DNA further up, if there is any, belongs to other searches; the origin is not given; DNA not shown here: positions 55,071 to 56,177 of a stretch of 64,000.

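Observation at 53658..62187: Nine-gene operon with 3 thiolases, 3 SDRs, 1 HADH and 2 crotonases but no acyl-CoA dehydrogenase, CoA activation or regulator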

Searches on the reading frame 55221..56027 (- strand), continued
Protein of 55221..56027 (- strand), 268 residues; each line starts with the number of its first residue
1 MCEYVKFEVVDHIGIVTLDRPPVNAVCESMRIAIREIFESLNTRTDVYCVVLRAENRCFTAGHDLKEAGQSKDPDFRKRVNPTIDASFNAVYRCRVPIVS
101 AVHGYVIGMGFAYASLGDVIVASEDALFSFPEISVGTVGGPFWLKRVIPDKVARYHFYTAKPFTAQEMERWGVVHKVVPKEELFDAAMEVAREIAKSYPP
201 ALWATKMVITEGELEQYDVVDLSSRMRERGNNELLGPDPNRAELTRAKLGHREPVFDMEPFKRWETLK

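Call 25: search_protein_families(library=ncbifam, proteins=[L009:370-1599:+, L009:1596-2789:+, L011:14131-15354:+, L007:908-2137:+, L007:11869-13080:+, L007:13098-14294:+, L011:15404-16840:-, L007:7739-8743:+], max_evalue=1e-10)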
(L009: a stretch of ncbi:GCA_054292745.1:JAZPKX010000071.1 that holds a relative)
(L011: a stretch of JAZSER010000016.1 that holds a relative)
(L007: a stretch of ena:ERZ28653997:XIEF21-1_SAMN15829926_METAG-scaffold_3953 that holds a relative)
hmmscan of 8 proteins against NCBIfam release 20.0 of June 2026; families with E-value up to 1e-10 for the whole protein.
L009:370-1599:+ (409 aa): 7 families
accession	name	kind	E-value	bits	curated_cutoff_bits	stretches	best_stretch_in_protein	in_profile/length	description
NF003809.0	PRK05398.1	subfamily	3.7e-51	174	442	2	1-206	1-200/416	formyl-CoA transferase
TIGR03253.1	oxalate_frc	equivalog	1.5e-48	165.5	504.2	2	4-208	3-201/416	formyl-CoA transferase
NF052585.1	SucGlutTfsCaiB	equivalog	5.2e-46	157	750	1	3-388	6-391/394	succinate--glutarate CoA-transferase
NF041294.1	Scnl_mescCoAtase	equivalog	3e-38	132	700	1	4-382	3-380/381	succinyl-CoA:mesaconate CoA-transferase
NF008511.0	PRK11430.1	equivalog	5.5e-36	124.5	522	1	2-373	7-366/381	CoA:oxalate CoA-transferase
NF002914.1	PRK03525.1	equivalog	2.1e-27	96.1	413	1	3-401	8-397/400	L-carnitine CoA-transferase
TIGR04253.1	mesacon_CoA_iso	equivalog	2e-15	56.7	725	1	4-387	2-386/403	2-methylfumaryl-CoA isomerase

L009:1596-2789:+ (397 aa): 7 families
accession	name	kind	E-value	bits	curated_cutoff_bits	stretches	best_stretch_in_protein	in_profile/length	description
NF003809.0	PRK05398.1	subfamily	1.2e-49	169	442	1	1-207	1-200/416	formyl-CoA transferase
TIGR03253.1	oxalate_frc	equivalog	2.4e-47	161.6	504.2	1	3-208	2-200/416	formyl-CoA transferase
NF041294.1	Scnl_mescCoAtase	equivalog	8e-42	143.7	700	1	5-374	4-377/381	succinyl-CoA:mesaconate CoA-transferase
NF052585.1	SucGlutTfsCaiB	equivalog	3.2e-41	141.3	750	1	3-382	6-390/394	succinate--glutarate CoA-transferase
NF008511.0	PRK11430.1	equivalog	6.1e-37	127.6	522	1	3-359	8-357/381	CoA:oxalate CoA-transferase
NF002914.1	PRK03525.1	equivalog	3.7e-28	98.5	413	1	4-397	9-398/400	L-carnitine CoA-transferase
TIGR04253.1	mesacon_CoA_iso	equivalog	1e-18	67.6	725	1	5-391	3-395/403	2-methylfumaryl-CoA isomerase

L011:14131-15354:+ (407 aa): 7 families
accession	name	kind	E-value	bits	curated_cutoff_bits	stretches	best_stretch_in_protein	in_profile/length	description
NF003809.0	PRK05398.1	subfamily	2.4e-53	181.2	442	1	1-404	1-416/416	formyl-CoA transferase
TIGR03253.1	oxalate_frc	equivalog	1.2e-50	172.5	504.2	1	3-404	2-416/416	formyl-CoA transferase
NF052585.1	SucGlutTfsCaiB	equivalog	8.6e-46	156.3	750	1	2-391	5-391/394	succinate--glutarate CoA-transferase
NF041294.1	Scnl_mescCoAtase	equivalog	2.3e-41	142.2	700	1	5-374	4-369/381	succinyl-CoA:mesaconate CoA-transferase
NF002914.1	PRK03525.1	equivalog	6.3e-39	134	413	1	4-404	9-397/400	L-carnitine CoA-transferase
NF008511.0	PRK11430.1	equivalog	9.4e-39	133.6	522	1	3-374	8-364/381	CoA:oxalate CoA-transferase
TIGR04253.1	mesacon_CoA_iso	equivalog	8.4e-15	54.6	725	0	5-223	3-209/403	2-methylfumaryl-CoA isomerase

L007:908-2137:+ (409 aa): 7 families
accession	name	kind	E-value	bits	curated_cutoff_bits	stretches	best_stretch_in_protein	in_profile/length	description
NF003809.0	PRK05398.1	subfamily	2.1e-54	184.7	442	2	1-211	1-202/416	formyl-CoA transferase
TIGR03253.1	oxalate_frc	equivalog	3.3e-51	174.3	504.2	2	3-212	2-202/416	formyl-CoA transferase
NF052585.1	SucGlutTfsCaiB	equivalog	6.1e-51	173.2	750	1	2-393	5-391/394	succinate--glutarate CoA-transferase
NF041294.1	Scnl_mescCoAtase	equivalog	3.5e-42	144.9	700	1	5-365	4-358/381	succinyl-CoA:mesaconate CoA-transferase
NF008511.0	PRK11430.1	equivalog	5.7e-38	131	522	1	3-330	8-323/381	CoA:oxalate CoA-transferase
NF002914.1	PRK03525.1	equivalog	1.2e-34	119.9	413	1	4-408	9-399/400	L-carnitine CoA-transferase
TIGR04253.1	mesacon_CoA_iso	equivalog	4.3e-14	52.3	725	1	5-401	3-395/403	2-methylfumaryl-CoA isomerase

L007:11869-13080:+ (403 aa): 7 families
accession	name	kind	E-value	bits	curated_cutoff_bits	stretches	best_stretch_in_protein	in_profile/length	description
NF041294.1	Scnl_mescCoAtase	equivalog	8.3e-94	314.8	700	1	9-383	2-380/381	succinyl-CoA:mesaconate CoA-transferase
NF052585.1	SucGlutTfsCaiB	equivalog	1.7e-92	310.1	750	1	10-386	7-388/394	succinate--glutarate CoA-transferase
NF008511.0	PRK11430.1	equivalog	3.4e-90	302.9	522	1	9-385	8-378/381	CoA:oxalate CoA-transferase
NF003809.0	PRK05398.1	subfamily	5.8e-90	301.8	442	2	10-209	4-204/416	formyl-CoA transferase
TIGR03253.1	oxalate_frc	equivalog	6.1e-88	295.3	504.2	2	10-209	3-203/416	formyl-CoA transferase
NF002914.1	PRK03525.1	equivalog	2.8e-42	145.1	413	1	9-402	8-396/400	L-carnitine CoA-transferase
TIGR04253.1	mesacon_CoA_iso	equivalog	2.5e-24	86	725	1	9-401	1-398/403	2-methylfumaryl-CoA isomerase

L007:13098-14294:+ (398 aa): 11 families
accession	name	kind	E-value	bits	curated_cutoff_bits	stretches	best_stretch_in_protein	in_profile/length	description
NF040868.1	carboxypep_CpsA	equivalog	2e-109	365.9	500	1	10-396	4-390/391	carboxypeptidase CpsA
TIGR01891.1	amidohydrolases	subfamily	6e-100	334.9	153.75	1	23-382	3-364/366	amidohydrolase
NF038260.1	ectoine_DoeB_2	equivalog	1.2e-81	274.5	550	1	18-391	5-375/378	N(2)-acetyl-L-2,4-diaminobutanoate deacetylase DoeB2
NF009555.0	PRK13004.1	equivalog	5.1e-17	61.8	321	0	195-286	187-281/399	YgeY family selenium metabolism-linked hydrolase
NF005602.0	PRK07338.1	equivalog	9.1e-17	60.7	357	1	164-322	182-336/409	hydrolase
TIGR01900.1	dapE-gram_pos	equivalog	6.8e-14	51.5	304.2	1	24-288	8-265/351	succinyl-diaminopimelate desuccinylase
TIGR01910.1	DapE-ArgE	subfamily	6.9e-12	45.2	217.6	1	117-357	113-350/373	ArgE/DapE family deacylase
NF005710.0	PRK07522.1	subfamily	8.7e-12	44.9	412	1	186-288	177-287/391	acetylornithine deacetylase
TIGR01892.1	AcOrn-deacetyl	equivalog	8.8e-12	44.7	297.7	1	188-297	166-282/365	acetylornithine deacetylase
TIGR03526.1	selenium_YgeY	hypoth_equivalog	1.4e-11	43.9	321.5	0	194-285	184-278/395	YgeY family selenium metabolism-linked hydrolase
NF003474.0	PRK05111.1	equivalog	9.1e-11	41.2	460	0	186-309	177-311/383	acetylornithine deacetylase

L011:15404-16840:- (478 aa): 22 families
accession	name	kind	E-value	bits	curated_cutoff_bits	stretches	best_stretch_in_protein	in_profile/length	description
NF006113.0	PRK08262.1-4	equivalog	1.7e-96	323.9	503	1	10-477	26-504/510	M20 family peptidase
NF006112.0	PRK08262.1-3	equivalog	2.6e-93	313.3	510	1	11-476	15-487/492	M20 family peptidase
NF006111.0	PRK08262.1-1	equivalog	7.9e-92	308.5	825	1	36-477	44-490/493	M20 family peptidase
NF006596.0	PRK09133.1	subfamily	1.8e-61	208.1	349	1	16-477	12-469/474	hypothetical protein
NF005913.0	PRK07906.1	subfamily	2.6e-43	148.3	382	1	36-477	8-441/442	hypothetical protein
TIGR01910.1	DapE-ArgE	subfamily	9.2e-25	87.6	217.6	1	96-253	46-195/373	ArgE/DapE family deacylase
NF009557.0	PRK13009.1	equivalog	2.4e-23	82.9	284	1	44-274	4-220/377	succinyl-diaminopimelate desuccinylase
NF006399.0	PRK08651.1-2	equivalog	9.4e-23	80.9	381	1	49-270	7-214/405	succinyl-diaminopimelate desuccinylase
TIGR01880.1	Ac-peptdase-euk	subfamily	5.1e-22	78.1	338.6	1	42-268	9-225/401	N-acyl-aliphatic-L-amino acid amidohydrolase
NF005710.0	PRK07522.1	subfamily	7.2e-20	71.5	412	1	99-265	59-209/391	acetylornithine deacetylase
NF006365.0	PRK08588.1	subfamily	5.6e-18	65.4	289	1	40-476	4-378/383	succinyl-diaminopimelate desuccinylase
NF006326.0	PRK08554.1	equivalog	1.2e-17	63.8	354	1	112-218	73-178/446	peptidase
TIGR01246.1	dapE_proteo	equivalog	4.4e-17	62.1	361.8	0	109-270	54-212/370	succinyl-diaminopimelate desuccinylase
NF010589.0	PRK13983.1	equivalog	3.4e-15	55.9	333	1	41-255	12-224/409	M20 family metallo-hydrolase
NF006400.0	PRK08651.1-3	equivalog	5e-15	55.2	374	1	115-223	89-195/410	succinyl-diaminopimelate desuccinylase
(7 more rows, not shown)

L007:7739-8743:+ (334 aa): 1 family
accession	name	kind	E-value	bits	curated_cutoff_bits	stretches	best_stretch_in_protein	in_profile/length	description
NF053820.1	MBLfold_Strvi7410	exception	2.6e-39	135.6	525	1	5-314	5-328/343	Strvi_7410 family MBL fold metallo-hydrolase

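Call 30: find_related_loci(query=A1, collection=metagenome_contigs, flank=10000)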
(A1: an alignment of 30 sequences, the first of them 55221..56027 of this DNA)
Query A1 (268 aa) in metagenome_contigs; peptide patterns used: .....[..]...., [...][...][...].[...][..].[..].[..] (x = any residue, [..] = any of these).
600 stretches matched a pattern (row limit reached: there are more); 493 encode a relative of the query (tblastn E <= 1e-3); the best 80 are kept; 80 distinct loci.
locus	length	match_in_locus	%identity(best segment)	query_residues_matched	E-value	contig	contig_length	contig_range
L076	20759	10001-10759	35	5-256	2e-44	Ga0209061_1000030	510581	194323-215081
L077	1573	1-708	32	18-256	8e-35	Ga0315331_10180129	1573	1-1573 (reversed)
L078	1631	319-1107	32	3-259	6e-31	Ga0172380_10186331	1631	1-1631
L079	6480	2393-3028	32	5-212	5e-28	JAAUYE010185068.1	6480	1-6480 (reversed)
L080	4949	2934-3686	31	3-256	7e-28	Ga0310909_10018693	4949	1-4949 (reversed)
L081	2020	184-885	33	1-231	7e-27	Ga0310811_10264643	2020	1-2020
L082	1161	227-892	32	2-211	5e-26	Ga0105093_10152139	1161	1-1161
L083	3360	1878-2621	33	11-256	2e-25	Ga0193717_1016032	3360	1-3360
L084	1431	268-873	33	3-199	8e-26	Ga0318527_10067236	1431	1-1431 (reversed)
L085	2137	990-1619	33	3-210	2e-25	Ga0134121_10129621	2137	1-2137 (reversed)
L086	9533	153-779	31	11-207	3e-25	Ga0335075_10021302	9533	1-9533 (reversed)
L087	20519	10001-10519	36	11-183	6e-25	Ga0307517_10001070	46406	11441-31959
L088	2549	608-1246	30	5-221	9e-25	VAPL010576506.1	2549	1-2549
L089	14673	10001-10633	28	1-210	1e-24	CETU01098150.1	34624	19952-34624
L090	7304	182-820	32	5-212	1e-24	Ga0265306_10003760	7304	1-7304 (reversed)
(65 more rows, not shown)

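Call 31: find_encoding_contigs(protein=P0007, flank=10000, max_places=2)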
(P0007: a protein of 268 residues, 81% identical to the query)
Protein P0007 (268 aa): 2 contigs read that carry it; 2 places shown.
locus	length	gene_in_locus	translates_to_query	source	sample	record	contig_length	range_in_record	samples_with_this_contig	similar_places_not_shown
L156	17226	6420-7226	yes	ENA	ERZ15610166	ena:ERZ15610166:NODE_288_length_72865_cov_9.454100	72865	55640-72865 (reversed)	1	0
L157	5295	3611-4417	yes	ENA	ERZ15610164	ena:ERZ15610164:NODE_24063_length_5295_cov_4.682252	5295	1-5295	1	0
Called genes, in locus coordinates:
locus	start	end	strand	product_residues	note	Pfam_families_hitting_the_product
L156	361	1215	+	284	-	PF02737:3HCDH_N, PF03446:NAD_binding_2 (weak), PF00725:3HCDH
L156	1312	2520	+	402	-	PF00108:Thiolase_N, PF02803:Thiolase_C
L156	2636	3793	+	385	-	PF00108:Thiolase_N, PF02803:Thiolase_C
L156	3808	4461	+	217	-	PF00106:adh_short, PF08659:KR (weak), PF13561:adh_short_C2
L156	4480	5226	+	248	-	PF00106:adh_short, PF08659:KR, PF13561:adh_short_C2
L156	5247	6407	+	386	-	PF00108:Thiolase_N, PF02803:Thiolase_C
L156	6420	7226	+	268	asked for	PF00378:ECH_1, PF16113:ECH_2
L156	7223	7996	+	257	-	PF00378:ECH_1, PF16113:ECH_2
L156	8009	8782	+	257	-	PF00378:ECH_1, PF16113:ECH_2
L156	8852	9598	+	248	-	PF00106:adh_short, PF08659:KR, PF23441:SDR, PF01370:Epimerase (faint), PF13460:NAD_binding_10 (weak), PF13561:adh_short_C2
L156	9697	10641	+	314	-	PF00753:Lactamase_B, PF23023:Anti-Pycsar_Apyc1 (weak)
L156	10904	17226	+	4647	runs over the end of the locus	-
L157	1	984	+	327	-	?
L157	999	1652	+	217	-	PF00106:adh_short, PF08659:KR (weak), PF13561:adh_short_C2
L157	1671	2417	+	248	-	PF00106:adh_short, PF08659:KR, PF13561:adh_short_C2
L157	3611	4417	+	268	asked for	PF00378:ECH_1, PF16113:ECH_2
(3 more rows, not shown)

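Call 32: find_encoding_contigs(protein=P0025, flank=10000, max_places=2)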
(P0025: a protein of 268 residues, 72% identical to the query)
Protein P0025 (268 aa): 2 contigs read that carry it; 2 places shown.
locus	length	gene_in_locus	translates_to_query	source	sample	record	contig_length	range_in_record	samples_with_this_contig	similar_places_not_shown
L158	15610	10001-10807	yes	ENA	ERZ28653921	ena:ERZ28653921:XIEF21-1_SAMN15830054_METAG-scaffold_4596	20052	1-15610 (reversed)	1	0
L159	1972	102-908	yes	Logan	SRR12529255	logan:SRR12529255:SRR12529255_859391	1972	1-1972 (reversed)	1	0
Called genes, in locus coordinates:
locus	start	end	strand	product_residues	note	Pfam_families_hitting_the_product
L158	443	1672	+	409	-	PF02515:CoA_transf_3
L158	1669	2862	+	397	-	PF02515:CoA_transf_3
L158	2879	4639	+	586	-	PF00070:Pyr_redox (faint), PF01210:NAD_Gly3P_dh_N (faint), PF01262:AlaDh_PNT_C (faint), PF02737:3HCDH_N, PF03446:NAD_binding_2 (faint), PF00725:3HCDH, PF02737:3HCDH_N, PF00725:3HCDH, +1 more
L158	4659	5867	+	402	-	PF00108:Thiolase_N, PF02803:Thiolase_C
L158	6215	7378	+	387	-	PF00108:Thiolase_N, PF02803:Thiolase_C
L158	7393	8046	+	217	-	PF00106:adh_short, PF08659:KR, PF13561:adh_short_C2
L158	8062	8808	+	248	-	PF00106:adh_short, PF08659:KR, PF13561:adh_short_C2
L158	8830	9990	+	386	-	PF00108:Thiolase_N, PF02803:Thiolase_C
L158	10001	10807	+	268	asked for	PF00378:ECH_1, PF16113:ECH_2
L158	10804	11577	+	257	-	PF00378:ECH_1, PF16113:ECH_2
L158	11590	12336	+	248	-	PF00106:adh_short, PF08659:KR, PF23441:SDR (weak), PF13561:adh_short_C2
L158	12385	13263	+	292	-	PF00753:Lactamase_B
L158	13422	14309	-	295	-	PF00528:BPD_transp_1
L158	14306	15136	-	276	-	PF00528:BPD_transp_1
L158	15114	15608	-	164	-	?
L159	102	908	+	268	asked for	PF00378:ECH_1, PF16113:ECH_2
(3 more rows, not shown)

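Call 33: find_encoding_contigs(protein=P0057, flank=10000, max_places=2)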
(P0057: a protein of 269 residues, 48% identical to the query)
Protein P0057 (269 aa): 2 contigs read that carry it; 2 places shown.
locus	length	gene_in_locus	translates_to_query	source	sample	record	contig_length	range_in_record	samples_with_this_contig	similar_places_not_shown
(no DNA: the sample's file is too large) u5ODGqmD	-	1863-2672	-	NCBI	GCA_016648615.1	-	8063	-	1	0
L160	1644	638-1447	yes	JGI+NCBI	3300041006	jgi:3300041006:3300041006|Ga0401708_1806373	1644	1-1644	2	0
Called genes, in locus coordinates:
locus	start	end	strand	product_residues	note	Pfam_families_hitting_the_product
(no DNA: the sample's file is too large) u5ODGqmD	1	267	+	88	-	?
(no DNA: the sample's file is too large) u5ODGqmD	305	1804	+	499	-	PF02737:3HCDH_N, PF03446:NAD_binding_2 (weak), PF02737:3HCDH_N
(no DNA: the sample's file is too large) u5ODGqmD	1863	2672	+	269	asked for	PF00378:ECH_1, PF16113:ECH_2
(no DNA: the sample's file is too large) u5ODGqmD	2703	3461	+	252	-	PF00106:adh_short, PF08659:KR (weak), PF13561:adh_short_C2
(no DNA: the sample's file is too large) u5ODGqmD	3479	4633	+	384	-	PF00108:Thiolase_N, PF02803:Thiolase_C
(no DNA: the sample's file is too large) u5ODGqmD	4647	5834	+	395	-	PF00108:Thiolase_N, PF02803:Thiolase_C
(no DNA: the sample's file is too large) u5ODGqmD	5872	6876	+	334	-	PF00753:Lactamase_B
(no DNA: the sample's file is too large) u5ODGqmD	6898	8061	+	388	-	?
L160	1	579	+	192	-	?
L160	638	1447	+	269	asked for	PF00378:ECH_1, PF16113:ECH_2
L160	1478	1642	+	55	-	?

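Call 39: search_solved_structures(query=L009:370-1599:+, max_evalue=1e-20)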
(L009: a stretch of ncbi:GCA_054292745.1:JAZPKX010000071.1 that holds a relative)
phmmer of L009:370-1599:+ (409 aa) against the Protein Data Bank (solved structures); distinct sequences matched with E-value up to 1e-20: 28.
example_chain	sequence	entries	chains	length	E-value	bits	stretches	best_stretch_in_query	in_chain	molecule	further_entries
9br6_A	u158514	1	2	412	2.3e-40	141.7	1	4-400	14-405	Succinate--hydroxymethylglutarate CoA-transferase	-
9br7_A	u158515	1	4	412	1.5e-39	139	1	4-400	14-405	Succinate--hydroxymethylglutarate CoA-transferase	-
5yit_A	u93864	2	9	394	1.6e-37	132.3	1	3-383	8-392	CoA transferase III | Uncharacterized protein Rv3272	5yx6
10uh_A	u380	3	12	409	1.7e-37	132.2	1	4-399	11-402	Formyl-coenzyme a transferase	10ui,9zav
4ed9_A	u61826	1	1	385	6.3e-37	130.3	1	3-333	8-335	CAIB/BAIF family protein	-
5yiy_A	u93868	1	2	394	2.1e-36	128.6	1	3-383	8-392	CoA transferase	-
1pt5_A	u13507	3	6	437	2e-35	125.4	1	1-205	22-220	Hypothetical protein yfdW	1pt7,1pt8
1pqy_A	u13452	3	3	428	2.1e-35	125.3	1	2-205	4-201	Hypothetical protein yfdW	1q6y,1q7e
3ubm_A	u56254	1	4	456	3.3e-34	121.4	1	2-204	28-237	Formyl-CoA:oxalate CoA-transferase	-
4hl6_A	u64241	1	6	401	3.4e-30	108.2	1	2-372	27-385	Uncharacterized protein YfdE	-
2vjo_A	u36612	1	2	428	2.5e-29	105.3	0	1-203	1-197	FORMYL-COENZYME A TRANSFERASE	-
1p5h_A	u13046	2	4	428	3.7e-29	104.8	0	1-203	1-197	Formyl-coenzyme A transferase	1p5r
2vjq_A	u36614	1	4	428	4.3e-29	104.5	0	1-203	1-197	FORMYL-COENZYME A TRANSFERASE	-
2vjn_A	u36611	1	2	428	4.4e-29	104.5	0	1-203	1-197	FORMYL-COENZYME A TRANSFERASE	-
2vjp_A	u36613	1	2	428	4.5e-29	104.5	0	1-203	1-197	FORMYL-COENZYME A TRANSFERASE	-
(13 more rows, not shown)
